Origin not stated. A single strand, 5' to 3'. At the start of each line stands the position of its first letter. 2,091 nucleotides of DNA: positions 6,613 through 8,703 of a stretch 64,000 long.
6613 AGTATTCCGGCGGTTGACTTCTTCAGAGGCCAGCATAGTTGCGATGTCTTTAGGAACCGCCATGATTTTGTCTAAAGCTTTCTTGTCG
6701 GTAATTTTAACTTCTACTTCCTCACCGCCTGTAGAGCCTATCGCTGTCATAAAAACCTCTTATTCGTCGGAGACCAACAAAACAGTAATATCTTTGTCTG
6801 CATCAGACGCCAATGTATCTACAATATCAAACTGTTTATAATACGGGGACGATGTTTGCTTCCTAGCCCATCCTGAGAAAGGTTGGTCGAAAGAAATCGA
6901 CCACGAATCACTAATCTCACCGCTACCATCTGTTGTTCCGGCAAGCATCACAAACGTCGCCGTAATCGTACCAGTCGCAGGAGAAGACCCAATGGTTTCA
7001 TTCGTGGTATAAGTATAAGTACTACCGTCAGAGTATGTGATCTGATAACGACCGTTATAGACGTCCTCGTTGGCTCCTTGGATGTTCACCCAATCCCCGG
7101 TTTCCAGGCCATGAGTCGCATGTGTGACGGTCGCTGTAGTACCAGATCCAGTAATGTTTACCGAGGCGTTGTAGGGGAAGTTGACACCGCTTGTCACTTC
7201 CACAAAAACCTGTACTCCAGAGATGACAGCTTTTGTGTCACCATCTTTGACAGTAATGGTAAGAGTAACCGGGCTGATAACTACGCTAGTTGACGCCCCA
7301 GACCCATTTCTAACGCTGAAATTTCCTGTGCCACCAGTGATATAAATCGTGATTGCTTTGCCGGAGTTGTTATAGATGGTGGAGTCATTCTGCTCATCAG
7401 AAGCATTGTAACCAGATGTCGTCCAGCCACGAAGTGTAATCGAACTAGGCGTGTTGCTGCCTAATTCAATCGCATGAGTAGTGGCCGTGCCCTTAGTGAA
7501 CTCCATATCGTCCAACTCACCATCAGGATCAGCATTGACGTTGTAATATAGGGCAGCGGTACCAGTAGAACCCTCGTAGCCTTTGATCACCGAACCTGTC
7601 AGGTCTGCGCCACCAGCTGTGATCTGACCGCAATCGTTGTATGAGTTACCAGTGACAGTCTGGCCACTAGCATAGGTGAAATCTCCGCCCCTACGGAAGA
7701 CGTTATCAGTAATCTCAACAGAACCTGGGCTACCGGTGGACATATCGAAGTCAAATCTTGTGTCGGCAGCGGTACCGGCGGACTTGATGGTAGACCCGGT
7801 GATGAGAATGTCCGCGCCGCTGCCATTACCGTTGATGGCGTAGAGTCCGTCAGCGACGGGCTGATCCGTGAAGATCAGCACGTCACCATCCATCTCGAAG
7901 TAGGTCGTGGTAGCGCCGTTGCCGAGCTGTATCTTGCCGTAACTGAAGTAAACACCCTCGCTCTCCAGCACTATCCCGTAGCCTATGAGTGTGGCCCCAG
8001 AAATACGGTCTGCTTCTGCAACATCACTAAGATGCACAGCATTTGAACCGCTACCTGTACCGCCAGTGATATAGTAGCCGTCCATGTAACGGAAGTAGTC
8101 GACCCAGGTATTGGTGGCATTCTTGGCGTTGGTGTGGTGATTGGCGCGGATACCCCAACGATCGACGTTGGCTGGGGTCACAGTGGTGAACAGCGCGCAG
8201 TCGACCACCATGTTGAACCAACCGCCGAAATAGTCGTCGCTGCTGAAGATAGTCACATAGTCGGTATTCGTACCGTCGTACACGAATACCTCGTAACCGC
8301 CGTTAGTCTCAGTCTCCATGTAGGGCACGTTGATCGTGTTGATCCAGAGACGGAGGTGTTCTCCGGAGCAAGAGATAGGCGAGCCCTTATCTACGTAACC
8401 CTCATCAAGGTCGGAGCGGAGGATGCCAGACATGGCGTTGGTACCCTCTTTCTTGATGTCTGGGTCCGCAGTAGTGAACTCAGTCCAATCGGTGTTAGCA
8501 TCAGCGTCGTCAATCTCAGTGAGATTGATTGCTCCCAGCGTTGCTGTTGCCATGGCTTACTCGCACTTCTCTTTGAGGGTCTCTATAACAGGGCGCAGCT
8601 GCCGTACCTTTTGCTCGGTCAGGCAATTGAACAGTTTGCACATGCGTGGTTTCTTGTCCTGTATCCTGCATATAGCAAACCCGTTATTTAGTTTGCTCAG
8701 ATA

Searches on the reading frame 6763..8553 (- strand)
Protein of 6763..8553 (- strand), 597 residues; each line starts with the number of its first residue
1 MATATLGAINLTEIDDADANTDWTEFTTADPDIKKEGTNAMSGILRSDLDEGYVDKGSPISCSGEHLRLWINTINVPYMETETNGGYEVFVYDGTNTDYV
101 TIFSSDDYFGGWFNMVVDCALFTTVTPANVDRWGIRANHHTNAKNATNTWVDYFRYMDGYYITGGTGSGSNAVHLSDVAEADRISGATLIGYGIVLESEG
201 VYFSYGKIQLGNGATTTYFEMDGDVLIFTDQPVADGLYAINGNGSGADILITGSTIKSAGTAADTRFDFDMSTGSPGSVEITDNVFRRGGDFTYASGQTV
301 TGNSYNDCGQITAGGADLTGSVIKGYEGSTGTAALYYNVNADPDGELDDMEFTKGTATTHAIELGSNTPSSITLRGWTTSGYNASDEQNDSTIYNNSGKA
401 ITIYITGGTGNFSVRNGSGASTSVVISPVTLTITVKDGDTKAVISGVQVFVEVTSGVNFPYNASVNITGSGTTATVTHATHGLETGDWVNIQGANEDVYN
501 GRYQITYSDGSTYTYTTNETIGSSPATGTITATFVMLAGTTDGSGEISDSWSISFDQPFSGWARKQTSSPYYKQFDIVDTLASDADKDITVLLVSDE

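Call 33: search_protein_families(library=phrogs, proteins=[window:6763-8553:-], max_evalue=0.0001)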
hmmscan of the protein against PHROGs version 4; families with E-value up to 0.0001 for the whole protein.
window:6763-8553:- (597 aa): 1 family
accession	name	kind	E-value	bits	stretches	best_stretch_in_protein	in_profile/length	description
phrog_9998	-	unknown function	5.3e-07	30.2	1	456-533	37-113/401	-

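Call 61: search_protein_families(library=pfam, proteins=[window:6763-8553:-], max_evalue=0.001)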
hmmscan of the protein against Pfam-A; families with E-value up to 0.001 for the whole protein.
window:6763-8553:- (597 aa): 0 families
